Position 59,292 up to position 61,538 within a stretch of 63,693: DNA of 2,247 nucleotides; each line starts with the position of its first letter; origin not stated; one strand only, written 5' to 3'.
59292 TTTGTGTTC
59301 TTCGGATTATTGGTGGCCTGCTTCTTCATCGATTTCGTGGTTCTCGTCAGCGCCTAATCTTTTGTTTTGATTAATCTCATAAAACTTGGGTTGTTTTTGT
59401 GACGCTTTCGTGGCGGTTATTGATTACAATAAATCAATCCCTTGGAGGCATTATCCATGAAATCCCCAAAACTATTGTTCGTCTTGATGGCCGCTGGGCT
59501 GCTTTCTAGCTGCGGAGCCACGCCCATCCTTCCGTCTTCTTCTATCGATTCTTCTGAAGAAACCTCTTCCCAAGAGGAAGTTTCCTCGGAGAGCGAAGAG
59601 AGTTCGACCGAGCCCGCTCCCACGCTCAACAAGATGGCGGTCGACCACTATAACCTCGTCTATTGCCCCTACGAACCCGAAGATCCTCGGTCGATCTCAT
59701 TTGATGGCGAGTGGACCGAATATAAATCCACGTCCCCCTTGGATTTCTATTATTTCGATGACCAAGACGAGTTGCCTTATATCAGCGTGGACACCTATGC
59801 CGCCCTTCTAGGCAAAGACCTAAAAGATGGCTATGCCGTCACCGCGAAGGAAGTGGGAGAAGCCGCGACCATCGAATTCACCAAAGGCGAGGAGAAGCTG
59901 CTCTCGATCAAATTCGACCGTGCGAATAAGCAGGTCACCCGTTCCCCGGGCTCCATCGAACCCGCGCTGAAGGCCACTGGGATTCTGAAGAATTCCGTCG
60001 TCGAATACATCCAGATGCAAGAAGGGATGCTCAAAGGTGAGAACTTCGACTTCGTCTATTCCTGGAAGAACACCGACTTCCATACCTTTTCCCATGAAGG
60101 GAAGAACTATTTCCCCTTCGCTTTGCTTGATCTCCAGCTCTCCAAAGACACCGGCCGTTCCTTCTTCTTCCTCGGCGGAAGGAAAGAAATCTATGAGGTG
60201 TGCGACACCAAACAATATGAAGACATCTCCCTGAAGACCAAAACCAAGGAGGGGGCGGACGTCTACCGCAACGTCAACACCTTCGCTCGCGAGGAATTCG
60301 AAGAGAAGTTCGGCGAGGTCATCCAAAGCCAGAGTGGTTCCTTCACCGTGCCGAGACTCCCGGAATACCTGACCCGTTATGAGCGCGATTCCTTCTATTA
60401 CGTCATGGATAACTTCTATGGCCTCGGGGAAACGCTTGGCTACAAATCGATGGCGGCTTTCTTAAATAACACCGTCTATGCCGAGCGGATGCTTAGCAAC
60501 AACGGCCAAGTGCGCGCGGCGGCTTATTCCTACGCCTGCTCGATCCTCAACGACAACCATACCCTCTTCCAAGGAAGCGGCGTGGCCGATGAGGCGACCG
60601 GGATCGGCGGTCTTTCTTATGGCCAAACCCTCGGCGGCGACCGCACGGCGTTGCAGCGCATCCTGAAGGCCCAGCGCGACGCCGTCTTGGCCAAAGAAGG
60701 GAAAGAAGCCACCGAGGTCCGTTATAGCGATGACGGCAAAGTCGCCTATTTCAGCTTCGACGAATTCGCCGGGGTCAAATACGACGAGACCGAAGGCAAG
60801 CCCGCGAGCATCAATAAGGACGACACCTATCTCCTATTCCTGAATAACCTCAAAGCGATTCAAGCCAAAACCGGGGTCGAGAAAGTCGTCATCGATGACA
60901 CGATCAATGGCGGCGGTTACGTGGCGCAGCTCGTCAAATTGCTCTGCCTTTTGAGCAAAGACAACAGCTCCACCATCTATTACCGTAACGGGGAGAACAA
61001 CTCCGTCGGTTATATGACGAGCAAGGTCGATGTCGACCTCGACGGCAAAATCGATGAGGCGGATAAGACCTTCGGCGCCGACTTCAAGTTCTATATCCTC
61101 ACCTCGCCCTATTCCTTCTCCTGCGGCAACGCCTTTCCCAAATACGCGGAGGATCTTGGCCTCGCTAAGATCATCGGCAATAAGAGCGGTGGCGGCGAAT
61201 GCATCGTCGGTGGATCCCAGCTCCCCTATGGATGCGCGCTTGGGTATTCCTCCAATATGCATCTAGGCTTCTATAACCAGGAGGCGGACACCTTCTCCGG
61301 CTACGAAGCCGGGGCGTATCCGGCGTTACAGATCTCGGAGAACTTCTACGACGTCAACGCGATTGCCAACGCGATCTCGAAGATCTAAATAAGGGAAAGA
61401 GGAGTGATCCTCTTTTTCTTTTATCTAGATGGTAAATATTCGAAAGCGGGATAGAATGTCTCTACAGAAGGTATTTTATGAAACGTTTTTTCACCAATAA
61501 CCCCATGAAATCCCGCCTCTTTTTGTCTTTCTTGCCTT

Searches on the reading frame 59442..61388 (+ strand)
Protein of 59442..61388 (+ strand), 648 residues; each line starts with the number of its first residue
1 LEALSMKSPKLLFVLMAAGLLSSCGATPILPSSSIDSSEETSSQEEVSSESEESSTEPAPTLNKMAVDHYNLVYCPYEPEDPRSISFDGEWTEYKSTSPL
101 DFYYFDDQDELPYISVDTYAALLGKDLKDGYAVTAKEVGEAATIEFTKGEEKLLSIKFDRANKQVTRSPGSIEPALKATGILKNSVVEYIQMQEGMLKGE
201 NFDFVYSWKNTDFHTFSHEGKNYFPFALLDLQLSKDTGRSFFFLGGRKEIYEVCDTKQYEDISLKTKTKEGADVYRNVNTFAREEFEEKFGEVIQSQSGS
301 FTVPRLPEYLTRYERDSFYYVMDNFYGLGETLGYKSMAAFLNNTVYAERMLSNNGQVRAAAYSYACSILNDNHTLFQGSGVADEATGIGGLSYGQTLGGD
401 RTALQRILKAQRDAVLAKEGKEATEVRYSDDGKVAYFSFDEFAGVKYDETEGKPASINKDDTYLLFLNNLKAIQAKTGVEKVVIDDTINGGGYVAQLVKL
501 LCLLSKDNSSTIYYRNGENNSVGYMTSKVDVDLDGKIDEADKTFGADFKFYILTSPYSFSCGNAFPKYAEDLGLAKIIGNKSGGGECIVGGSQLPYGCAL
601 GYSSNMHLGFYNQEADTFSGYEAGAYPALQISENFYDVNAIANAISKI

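Call 80: search_protein_families(library=pfam, proteins=[window:59442-61388:+], max_evalue=0.00001)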
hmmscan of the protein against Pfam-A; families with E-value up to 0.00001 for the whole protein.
window:59442-61388:+ (648 aa): 1 family
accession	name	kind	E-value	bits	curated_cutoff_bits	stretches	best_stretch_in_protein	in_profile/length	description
PF03572.23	Peptidase_S41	-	2.2e-12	47.3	24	1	466-604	21-143/165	Peptidase family S41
